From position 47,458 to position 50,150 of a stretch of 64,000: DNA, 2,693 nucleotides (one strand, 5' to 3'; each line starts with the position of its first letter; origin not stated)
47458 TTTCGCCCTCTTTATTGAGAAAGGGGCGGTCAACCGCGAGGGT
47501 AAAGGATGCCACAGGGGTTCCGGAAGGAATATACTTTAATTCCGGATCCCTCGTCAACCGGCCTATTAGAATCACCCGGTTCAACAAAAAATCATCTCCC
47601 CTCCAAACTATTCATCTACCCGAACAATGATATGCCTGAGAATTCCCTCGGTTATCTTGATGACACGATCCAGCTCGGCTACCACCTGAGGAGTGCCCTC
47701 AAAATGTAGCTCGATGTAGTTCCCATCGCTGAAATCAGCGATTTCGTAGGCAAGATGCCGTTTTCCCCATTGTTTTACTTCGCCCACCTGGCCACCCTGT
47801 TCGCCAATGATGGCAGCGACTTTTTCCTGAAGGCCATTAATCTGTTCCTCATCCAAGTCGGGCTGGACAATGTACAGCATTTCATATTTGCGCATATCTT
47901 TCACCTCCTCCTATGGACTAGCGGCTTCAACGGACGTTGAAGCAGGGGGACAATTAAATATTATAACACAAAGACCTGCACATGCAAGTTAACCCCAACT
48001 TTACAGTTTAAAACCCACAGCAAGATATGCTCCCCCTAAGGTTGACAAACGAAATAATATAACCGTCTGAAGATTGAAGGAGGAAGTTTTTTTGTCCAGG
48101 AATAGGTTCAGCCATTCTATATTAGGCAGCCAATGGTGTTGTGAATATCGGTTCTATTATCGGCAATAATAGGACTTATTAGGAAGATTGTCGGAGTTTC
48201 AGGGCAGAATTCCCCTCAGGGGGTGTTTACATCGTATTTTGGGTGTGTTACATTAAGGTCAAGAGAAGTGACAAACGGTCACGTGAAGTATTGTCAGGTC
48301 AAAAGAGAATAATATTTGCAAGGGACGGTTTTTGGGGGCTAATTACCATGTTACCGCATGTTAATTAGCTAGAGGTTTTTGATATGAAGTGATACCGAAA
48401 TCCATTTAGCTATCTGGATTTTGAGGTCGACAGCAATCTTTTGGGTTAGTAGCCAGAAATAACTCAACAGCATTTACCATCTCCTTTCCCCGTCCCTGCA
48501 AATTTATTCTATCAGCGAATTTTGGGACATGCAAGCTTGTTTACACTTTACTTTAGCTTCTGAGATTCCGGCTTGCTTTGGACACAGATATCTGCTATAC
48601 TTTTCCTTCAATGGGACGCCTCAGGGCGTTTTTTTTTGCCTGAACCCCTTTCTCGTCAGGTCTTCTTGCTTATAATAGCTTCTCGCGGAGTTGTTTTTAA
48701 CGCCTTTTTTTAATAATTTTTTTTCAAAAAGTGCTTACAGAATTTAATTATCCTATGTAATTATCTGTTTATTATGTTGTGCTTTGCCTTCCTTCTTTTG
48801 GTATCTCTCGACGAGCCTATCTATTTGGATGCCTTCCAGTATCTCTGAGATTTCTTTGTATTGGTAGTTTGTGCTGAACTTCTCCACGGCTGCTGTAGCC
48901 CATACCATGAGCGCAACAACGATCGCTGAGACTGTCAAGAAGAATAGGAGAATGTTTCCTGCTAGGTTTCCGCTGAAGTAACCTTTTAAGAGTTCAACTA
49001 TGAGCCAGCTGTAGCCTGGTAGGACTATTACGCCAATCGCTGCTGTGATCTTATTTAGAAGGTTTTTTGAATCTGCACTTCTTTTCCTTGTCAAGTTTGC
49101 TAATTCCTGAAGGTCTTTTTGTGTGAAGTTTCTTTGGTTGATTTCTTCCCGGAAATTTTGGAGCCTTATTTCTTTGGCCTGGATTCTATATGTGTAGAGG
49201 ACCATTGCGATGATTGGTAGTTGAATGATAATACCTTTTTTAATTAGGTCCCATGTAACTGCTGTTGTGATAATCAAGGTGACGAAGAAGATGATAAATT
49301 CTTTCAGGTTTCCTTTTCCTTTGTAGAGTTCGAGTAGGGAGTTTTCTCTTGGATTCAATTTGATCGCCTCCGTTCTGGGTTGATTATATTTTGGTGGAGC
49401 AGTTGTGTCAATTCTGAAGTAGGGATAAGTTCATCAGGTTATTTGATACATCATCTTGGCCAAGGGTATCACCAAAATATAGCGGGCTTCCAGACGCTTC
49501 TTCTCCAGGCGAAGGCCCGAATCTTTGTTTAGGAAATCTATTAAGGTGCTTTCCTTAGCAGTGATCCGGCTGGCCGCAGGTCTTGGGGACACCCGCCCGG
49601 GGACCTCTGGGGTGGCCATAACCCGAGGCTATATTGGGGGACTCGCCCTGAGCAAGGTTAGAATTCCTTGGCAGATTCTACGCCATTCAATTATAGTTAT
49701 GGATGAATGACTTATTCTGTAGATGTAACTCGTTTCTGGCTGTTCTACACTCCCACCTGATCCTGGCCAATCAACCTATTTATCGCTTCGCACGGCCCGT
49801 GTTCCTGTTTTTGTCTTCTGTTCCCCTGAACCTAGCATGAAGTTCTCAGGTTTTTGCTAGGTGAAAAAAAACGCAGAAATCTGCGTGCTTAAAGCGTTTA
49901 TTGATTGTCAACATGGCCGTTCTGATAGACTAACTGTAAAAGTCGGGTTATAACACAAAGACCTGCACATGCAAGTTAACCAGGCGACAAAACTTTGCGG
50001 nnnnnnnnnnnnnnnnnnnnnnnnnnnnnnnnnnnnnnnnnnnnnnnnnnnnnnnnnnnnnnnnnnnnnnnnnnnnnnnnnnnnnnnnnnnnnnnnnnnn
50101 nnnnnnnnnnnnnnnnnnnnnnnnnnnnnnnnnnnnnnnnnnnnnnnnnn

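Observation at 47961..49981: Roughly 2-kb AT-rich islet in the rpsF promoter, flanked by perfect 34-bp direct repeats and inner inverted repeats (attL/attR geometry), with no recombinase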

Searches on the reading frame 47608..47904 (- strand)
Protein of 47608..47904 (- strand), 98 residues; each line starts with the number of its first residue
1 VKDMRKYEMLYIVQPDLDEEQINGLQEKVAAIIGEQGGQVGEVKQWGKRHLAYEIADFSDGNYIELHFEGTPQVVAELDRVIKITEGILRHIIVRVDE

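Call 9: find_encoding_contigs(protein=window:47608-47904:-, flank=6000, max_places=10)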
Protein window:47608-47904:- (98 aa): no gene with exactly this product is on record in the collection.

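Call 10: find_encoding_contigs(protein=window:47608-47895:-, flank=5000, max_places=10)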
Protein window:47608-47895:- (95 aa): 24 contigs read that carry it; 9 places shown.
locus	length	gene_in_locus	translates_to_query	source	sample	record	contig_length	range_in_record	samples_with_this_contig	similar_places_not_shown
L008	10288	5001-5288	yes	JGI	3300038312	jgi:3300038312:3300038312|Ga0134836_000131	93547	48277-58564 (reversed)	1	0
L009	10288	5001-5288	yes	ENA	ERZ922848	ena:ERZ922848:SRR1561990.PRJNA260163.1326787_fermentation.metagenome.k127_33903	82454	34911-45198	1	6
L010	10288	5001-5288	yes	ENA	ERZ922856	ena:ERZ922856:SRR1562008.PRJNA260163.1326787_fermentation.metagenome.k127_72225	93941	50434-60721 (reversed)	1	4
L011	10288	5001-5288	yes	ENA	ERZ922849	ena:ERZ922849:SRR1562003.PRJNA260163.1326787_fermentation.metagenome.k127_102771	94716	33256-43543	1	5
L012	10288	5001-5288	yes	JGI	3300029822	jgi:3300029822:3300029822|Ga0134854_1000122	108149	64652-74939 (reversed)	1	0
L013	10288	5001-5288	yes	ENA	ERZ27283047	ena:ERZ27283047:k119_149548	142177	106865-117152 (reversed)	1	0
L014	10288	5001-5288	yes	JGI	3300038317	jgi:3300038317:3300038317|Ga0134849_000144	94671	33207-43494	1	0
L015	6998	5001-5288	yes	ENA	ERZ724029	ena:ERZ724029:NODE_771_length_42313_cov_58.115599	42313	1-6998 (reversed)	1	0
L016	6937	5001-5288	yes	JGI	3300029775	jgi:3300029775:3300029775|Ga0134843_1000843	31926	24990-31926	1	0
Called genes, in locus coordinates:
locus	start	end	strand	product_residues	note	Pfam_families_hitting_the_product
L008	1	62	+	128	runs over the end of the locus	PF04519:Bactofilin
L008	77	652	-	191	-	PF06866:DUF1256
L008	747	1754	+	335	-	-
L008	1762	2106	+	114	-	-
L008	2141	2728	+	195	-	-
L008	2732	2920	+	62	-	PF06107:DUF951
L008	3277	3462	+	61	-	-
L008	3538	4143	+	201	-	-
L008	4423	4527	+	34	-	-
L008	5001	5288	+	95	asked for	PF01250:Ribosomal_S6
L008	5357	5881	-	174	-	-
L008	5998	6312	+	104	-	PF12643:MazG-like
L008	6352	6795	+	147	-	PF01281:Ribosomal_L9_N, PF03948:Ribosomal_L9_C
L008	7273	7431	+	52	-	-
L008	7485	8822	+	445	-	PF01476:LysM, PF07501:G5, PF01551:Peptidase_M23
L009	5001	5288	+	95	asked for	PF01250:Ribosomal_S6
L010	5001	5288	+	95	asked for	PF01250:Ribosomal_S6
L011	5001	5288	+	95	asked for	PF01250:Ribosomal_S6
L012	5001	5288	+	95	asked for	PF01250:Ribosomal_S6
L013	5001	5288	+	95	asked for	PF01250:Ribosomal_S6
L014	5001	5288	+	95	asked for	PF01250:Ribosomal_S6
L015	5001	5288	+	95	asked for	PF01250:Ribosomal_S6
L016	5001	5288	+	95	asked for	PF01250:Ribosomal_S6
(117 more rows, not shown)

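Call 20: list_cluster_members(proteins=[P0001, window:47608-47895:-])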
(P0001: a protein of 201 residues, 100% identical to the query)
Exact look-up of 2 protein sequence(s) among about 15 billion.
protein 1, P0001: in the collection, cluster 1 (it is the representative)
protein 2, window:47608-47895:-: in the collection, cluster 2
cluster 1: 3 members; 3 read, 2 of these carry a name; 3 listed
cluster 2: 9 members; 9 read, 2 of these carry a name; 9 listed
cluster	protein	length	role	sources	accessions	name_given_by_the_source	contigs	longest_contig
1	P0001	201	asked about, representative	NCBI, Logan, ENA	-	-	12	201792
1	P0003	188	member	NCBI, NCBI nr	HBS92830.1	MAG TPA: hypothetical protein DEA85_02325, partial [Firmicutes bacterium] | hypothetical protein [Bacillota bacterium]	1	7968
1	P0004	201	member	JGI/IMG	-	hypothetical protein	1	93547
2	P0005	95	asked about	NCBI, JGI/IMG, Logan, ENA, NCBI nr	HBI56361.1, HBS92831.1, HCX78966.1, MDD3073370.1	MAG: 30S ribosomal protein S6 [Eubacteriales bacterium] | small subunit ribosomal protein S6 | 30S ribosomal protein S6 [Eubacteriales bacterium]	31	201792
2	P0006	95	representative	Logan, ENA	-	-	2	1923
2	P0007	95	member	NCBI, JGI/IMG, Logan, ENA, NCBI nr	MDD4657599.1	MAG: 30S ribosomal protein S6 [Eubacteriales bacterium] | small subunit ribosomal protein S6 | 30S ribosomal protein S6 [Eubacteriales bacterium]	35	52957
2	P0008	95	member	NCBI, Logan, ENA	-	-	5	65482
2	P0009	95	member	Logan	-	-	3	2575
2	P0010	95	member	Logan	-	-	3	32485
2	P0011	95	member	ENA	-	-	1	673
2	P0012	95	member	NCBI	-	-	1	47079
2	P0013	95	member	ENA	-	-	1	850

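Call 40: find_related_loci(query=window:47608-47895:-, collection=genome_contigs, flank=5000)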
Query window:47608-47895:- (95 aa) in genome_contigs; peptide patterns used: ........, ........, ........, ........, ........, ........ (x = any residue, [..] = any of these).
133 stretches matched a pattern; 35 encode a relative of the query (tblastn E <= 1e-3); 35 distinct loci.
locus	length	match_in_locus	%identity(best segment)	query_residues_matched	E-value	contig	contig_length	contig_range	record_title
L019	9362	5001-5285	96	1-95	1e-57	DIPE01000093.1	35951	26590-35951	MAG TPA_asm: Firmicutes bacterium UBA5496 UBA5496_contig_1256, whole genome shotgun sequence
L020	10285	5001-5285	86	1-95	4e-51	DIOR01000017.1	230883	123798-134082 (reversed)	MAG TPA_asm: Firmicutes bacterium UBA5509 UBA5509_contig_696, whole genome shotgun sequence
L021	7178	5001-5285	82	1-95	6e-50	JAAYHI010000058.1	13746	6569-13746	MAG: Bacillota bacterium isolate AS09scLD_363 117931_AS09, whole genome shotgun sequence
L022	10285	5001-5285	75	1-95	2e-46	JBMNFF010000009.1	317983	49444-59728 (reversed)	MAG: Bacillota bacterium isolate SBF912LR0HQ0014 contig_19873, whole genome shotgun sequence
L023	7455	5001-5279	45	1-93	4e-22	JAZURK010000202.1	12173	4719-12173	MAG: Christensenellaceae bacterium isolate T1900044851_TS20190317.MAGScoT_cleanbin_000090 SGB_3027_k141_4066986, whole g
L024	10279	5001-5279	46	1-93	7e-22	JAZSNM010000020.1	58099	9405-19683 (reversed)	MAG: Christensenellaceae bacterium isolate T1900044551_TS20190017.MAGScoT_cleanbin_000008 SGB_233_k141_583252, whole gen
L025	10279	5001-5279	45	1-93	9e-22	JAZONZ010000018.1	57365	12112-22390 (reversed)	MAG: Christensenellaceae bacterium isolate T1900045635_YK20190329.MAGScoT_cleanbin_000012 SGB_8085_k141_3448018, whole g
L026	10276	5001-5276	43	1-92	2e-21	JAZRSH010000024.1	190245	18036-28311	MAG: Christensenellaceae bacterium isolate T1900045348_YK20190038.MAGScoT_cleanbin_000007 SGB_6726_k141_1473112, whole g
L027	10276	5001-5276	43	1-92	3e-21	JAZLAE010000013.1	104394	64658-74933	MAG: Christensenellaceae bacterium isolate T1900045081_TC20190075.MAGScoT_cleanbin_000004 SGB_4659_k141_476376, whole ge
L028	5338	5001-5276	42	1-92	3e-21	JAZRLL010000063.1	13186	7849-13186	MAG: Christensenellaceae bacterium isolate T1900045435_YK20190126.MAGScoT_cleanbin_000010 SGB_7106_k141_425874, whole ge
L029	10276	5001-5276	39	1-92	1e-20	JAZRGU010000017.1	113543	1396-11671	MAG: Christensenellaceae bacterium isolate T1900045487_YK20190181.MAGScoT_cleanbin_000008 SGB_7355_k141_1198394, whole g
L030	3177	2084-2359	42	1-92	2e-20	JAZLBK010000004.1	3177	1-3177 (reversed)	MAG: Christensenellaceae bacterium isolate T1900045064_TC20190058.MAGScoT_cleanbin_000019 SGB_4585_k141_2894445, whole g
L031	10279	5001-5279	41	1-93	2e-20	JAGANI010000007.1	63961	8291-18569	MAG: Clostridia bacterium isolate RGIG8599 Water_deer_Cecum.Co__c97093, whole genome shotgun sequence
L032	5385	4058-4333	42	1-92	2e-20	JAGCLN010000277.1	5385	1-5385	MAG: Clostridia bacterium isolate RGIG9901 Yak_Rectum-5__c925209, whole genome shotgun sequence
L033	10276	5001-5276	42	1-92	3e-20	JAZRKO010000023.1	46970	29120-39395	MAG: Christensenellaceae bacterium isolate T1900045446_YK20190137.MAGScoT_cleanbin_000007 SGB_7158_k141_363261, whole ge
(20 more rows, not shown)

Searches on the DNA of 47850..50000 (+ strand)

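Call 28: search_dna_similar(query=window:47995-49947:+, collection=phages, mode=distant, max_evalue=0.01)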
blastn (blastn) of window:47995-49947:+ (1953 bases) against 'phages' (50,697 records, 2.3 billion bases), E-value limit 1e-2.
No match.

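Call 29: search_dna_similar(query=window:47995-49947:+, collection=plasmids, mode=distant, max_evalue=0.01)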
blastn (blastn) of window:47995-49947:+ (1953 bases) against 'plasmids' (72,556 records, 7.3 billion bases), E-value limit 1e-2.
No match.

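Call 74: search_rna_families(source=window, start=47850, end=50000, threshold=evalue, max_evalue=10)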
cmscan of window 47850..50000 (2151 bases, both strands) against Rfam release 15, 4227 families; matches with E-value up to 10: 2.
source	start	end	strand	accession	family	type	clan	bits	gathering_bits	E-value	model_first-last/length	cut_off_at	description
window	49864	49920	-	RF02057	STnc40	Gene; sRNA;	-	19.2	45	4.2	1-70/70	no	Salmonella enterica sRNA STnc40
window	48867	48931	+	RF01142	sR19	Gene; snRNA; snoRNA; CD-box;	-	12.7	45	6.3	1-63/63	no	Small nucleolar RNA sR19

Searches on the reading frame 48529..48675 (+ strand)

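Call 15: search_protein_families(library=pfam, proteins=[window:48529-48675:+], max_evalue=1)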
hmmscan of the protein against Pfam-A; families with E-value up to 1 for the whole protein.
window:48529-48675:+ (48 aa): 0 families

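Call 16: search_protein_families(library=phrogs, proteins=[window:48529-48675:+], max_evalue=1)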
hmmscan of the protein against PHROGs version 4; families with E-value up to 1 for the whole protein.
window:48529-48675:+ (48 aa): 1 family
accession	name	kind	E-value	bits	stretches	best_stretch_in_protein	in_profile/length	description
phrog_30073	-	unknown function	0.04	15.2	1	13-37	51-75/81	-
